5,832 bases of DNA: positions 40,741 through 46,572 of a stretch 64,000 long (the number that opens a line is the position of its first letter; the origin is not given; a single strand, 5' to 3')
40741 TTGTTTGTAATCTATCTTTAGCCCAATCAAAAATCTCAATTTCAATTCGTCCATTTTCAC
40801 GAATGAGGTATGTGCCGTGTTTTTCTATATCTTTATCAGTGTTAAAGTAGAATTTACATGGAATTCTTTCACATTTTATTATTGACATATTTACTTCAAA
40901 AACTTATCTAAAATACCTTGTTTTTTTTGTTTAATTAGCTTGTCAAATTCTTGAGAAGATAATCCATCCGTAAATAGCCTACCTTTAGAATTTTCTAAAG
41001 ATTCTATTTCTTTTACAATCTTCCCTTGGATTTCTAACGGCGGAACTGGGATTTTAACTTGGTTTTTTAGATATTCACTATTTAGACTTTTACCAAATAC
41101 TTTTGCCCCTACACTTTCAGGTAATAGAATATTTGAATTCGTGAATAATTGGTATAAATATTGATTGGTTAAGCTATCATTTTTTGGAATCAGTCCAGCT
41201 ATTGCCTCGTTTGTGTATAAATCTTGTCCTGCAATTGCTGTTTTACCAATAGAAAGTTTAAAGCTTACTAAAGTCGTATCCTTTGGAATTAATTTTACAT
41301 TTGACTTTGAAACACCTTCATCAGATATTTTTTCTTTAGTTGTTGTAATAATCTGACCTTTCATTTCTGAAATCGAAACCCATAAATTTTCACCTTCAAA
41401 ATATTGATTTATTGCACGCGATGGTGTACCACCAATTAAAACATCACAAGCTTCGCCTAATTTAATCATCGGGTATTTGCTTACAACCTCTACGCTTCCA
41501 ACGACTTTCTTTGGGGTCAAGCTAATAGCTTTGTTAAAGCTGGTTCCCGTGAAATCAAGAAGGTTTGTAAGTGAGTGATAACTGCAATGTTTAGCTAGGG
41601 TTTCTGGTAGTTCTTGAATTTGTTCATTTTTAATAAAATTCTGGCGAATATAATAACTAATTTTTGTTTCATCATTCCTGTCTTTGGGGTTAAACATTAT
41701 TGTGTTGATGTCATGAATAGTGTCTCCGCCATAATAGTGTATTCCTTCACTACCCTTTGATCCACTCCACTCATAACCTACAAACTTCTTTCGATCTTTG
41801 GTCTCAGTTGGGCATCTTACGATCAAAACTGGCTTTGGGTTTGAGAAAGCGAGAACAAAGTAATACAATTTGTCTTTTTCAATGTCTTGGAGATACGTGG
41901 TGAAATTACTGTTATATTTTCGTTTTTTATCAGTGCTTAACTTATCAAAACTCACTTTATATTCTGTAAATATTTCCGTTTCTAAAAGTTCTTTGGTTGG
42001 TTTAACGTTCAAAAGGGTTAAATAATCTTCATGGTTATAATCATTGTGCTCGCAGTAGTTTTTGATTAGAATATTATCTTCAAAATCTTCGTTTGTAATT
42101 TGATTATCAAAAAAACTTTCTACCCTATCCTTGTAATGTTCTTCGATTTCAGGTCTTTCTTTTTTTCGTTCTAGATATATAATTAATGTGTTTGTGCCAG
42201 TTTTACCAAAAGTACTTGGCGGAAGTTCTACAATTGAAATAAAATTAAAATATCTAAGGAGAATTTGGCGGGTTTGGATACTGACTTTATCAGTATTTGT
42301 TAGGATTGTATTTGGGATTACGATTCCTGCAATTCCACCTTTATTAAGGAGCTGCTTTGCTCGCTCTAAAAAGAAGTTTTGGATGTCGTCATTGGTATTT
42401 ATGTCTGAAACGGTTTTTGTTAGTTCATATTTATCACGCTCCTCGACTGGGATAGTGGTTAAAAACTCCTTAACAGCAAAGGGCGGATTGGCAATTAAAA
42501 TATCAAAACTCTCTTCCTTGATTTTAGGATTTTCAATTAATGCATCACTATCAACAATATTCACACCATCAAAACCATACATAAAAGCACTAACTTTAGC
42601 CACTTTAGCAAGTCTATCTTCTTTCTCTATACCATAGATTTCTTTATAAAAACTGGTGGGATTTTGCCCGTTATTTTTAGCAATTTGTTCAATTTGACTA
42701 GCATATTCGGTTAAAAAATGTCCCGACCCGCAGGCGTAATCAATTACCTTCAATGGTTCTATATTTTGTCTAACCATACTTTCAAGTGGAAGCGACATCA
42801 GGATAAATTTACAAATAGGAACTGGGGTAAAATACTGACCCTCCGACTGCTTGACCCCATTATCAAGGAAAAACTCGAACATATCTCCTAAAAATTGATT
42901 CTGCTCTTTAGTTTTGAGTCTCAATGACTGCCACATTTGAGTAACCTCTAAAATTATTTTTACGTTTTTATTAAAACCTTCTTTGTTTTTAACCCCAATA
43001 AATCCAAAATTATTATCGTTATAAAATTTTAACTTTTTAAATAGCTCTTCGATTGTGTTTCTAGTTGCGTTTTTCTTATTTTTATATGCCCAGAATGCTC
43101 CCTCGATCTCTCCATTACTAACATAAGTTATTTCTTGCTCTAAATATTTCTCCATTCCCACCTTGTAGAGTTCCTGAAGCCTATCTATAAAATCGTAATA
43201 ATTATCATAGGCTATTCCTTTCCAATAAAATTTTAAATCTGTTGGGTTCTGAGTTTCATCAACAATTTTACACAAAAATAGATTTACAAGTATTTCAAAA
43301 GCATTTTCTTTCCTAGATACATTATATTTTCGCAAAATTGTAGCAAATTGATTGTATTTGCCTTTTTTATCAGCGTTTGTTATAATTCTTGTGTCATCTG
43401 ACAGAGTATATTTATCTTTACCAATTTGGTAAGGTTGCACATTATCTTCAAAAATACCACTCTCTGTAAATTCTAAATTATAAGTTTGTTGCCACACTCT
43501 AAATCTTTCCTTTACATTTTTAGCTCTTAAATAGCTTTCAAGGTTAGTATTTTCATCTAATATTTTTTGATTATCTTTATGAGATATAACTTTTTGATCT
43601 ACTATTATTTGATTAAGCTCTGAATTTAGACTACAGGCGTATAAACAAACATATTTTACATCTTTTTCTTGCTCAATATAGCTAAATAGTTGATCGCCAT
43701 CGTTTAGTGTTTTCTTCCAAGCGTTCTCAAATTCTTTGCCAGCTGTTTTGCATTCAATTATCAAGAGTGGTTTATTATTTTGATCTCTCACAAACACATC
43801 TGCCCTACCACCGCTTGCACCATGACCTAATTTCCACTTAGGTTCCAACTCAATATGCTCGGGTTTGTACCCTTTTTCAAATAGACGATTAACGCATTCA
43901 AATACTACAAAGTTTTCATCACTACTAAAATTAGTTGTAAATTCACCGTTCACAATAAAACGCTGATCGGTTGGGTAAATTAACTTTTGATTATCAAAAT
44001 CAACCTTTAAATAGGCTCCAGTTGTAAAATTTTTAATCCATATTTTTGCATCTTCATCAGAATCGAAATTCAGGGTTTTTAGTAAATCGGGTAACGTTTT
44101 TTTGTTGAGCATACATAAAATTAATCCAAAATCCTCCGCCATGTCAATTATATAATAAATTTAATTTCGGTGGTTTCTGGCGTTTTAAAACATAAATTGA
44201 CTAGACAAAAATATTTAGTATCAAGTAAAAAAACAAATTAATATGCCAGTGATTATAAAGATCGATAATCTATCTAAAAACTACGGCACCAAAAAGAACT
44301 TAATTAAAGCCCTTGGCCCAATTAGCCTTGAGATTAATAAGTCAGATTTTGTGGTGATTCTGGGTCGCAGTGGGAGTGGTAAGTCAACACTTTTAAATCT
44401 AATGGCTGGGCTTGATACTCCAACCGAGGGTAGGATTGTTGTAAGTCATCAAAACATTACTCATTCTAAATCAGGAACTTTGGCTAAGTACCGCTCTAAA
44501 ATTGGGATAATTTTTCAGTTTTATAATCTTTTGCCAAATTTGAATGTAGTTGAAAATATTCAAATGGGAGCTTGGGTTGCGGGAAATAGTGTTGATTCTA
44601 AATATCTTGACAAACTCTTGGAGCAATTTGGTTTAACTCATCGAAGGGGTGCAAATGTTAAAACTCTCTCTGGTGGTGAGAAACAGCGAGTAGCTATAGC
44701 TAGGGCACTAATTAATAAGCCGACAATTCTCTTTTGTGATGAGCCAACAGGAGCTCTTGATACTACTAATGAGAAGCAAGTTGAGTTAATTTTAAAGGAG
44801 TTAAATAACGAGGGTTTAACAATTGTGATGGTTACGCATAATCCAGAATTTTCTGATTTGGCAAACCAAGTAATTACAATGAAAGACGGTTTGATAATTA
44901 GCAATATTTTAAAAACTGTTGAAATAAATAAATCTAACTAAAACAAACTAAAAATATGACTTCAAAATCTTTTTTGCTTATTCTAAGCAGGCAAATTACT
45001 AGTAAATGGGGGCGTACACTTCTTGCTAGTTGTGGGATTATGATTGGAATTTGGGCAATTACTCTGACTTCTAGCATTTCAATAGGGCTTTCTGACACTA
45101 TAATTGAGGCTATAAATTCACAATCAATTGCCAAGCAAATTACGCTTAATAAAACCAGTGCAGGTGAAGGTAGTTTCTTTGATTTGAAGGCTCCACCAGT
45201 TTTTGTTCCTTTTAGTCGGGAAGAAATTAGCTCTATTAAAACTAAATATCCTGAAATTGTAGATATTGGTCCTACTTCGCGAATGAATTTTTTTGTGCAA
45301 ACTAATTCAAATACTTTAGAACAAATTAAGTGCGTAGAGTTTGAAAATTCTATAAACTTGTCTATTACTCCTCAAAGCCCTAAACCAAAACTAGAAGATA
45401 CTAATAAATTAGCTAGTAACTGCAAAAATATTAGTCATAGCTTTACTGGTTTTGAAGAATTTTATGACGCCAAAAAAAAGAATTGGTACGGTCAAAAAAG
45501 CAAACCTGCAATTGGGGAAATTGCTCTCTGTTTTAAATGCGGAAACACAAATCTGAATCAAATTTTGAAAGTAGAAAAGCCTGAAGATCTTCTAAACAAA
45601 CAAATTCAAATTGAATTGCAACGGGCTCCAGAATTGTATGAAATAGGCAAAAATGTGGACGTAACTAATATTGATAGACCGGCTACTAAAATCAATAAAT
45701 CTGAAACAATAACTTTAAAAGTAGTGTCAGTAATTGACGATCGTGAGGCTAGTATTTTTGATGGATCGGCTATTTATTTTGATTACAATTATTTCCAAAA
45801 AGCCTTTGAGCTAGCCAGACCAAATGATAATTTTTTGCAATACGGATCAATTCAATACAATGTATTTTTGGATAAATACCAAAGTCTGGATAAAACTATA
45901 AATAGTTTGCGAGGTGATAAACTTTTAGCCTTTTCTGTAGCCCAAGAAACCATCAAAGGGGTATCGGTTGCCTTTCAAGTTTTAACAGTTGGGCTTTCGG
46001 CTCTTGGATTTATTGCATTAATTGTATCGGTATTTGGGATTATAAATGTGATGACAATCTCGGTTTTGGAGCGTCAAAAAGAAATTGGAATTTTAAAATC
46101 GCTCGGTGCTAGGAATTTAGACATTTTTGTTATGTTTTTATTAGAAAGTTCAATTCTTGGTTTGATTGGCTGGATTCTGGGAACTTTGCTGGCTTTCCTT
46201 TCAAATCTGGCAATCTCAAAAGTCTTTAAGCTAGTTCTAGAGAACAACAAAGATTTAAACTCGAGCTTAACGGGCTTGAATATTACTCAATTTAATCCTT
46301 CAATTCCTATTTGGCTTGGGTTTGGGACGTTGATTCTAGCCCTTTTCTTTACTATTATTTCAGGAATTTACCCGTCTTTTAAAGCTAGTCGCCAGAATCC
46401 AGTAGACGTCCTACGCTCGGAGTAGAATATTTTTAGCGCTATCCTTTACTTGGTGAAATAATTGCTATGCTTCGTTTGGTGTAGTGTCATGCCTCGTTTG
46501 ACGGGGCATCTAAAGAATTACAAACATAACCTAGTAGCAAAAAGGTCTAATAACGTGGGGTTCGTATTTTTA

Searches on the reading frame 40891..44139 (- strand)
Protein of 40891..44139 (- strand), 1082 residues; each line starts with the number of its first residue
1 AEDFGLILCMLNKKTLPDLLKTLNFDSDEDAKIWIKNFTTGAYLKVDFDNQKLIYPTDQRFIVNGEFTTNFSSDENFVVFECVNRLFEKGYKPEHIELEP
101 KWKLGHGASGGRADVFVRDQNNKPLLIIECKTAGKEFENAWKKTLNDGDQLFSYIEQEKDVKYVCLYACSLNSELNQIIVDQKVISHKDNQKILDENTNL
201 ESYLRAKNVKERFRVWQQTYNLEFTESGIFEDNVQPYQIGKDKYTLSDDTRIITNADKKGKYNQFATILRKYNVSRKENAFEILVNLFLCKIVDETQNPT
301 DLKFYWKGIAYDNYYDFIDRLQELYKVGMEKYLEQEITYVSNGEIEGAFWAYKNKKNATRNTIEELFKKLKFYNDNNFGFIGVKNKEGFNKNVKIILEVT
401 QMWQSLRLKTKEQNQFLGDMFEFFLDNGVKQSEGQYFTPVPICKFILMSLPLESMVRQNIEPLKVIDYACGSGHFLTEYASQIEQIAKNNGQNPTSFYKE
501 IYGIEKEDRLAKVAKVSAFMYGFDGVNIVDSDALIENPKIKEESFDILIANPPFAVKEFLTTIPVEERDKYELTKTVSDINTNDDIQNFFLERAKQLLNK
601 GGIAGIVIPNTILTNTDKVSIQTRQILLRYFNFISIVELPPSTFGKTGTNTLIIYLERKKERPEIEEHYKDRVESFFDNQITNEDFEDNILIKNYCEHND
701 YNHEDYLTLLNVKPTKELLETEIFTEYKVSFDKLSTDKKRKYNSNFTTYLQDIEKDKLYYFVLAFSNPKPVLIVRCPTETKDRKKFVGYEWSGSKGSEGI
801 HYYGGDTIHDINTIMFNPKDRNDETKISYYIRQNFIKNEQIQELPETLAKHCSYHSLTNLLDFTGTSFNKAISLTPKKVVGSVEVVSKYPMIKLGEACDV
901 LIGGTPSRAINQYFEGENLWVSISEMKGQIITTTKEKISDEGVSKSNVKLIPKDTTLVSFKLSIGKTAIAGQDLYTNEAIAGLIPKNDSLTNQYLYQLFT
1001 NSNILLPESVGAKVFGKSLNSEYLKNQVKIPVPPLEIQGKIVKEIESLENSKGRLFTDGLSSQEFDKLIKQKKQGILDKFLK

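Call 24: search_protein_families(library=pfam, max_evalue=0.001, proteins=[window:40891-44139:-])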
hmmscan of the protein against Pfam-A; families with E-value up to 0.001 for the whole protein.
window:40891-44139:- (1082 aa): 7 families
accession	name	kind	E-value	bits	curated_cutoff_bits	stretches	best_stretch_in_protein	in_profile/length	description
PF02384.22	N6_Mtase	-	2.6e-29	103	20.4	1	414-687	3-266/311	N-6 DNA Methylase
PF01420.25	Methylase_S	-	4.2e-18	66.6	22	1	891-1050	6-154/168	Type I restriction modification DNA specificity domain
PF07669.17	Eco57I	-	7.7e-13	49.3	25.3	1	514-639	69-165/171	Eco57I restriction-modification methylase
PF13847.12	Methyltransf_31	-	3.3e-07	30.5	27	1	463-603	5-106/145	Methyltransferase domain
PF13588.12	HSDR_N_2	-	3.8e-05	24.2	25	1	87-140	14-66/110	Type I restriction enzyme R protein N terminus (HSDR_N)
PF01170.24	UPF0020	-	7.9e-05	22.9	22.3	1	466-555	33-132/197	RMKL-like, methyltransferase domain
PF20473.4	MmeI_Mtase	-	0.00041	20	27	0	456-521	14-85/259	MmeI, DNA-methyltransferase domain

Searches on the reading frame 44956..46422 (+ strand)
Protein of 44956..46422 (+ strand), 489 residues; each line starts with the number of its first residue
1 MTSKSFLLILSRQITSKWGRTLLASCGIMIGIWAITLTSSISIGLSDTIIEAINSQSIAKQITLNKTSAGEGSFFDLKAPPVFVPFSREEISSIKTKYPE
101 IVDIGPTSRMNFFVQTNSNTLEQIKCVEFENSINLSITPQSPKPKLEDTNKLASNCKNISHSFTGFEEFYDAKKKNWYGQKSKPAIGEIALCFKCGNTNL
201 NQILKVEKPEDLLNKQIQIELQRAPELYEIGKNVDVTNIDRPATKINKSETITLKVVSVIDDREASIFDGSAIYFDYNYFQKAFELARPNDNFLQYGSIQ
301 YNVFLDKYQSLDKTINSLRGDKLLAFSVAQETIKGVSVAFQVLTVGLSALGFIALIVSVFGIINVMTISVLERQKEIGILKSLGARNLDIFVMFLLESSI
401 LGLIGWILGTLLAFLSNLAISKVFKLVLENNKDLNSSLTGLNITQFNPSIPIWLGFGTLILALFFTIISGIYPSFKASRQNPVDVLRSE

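Call 24: search_protein_families(library=pfam, max_evalue=0.001, proteins=[window:44956-46422:+])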
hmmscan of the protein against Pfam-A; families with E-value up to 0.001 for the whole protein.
window:44956-46422:+ (489 aa): 2 families
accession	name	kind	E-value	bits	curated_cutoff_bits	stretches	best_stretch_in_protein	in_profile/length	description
PF02687.27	FtsX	-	2.4e-21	76.5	25.5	1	349-482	2-120/120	FtsX-like permease C-terminal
PF12704.14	MacB_PCD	-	2.6e-05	25.1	27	1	21-118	1-84/207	MacB-like periplasmic core domain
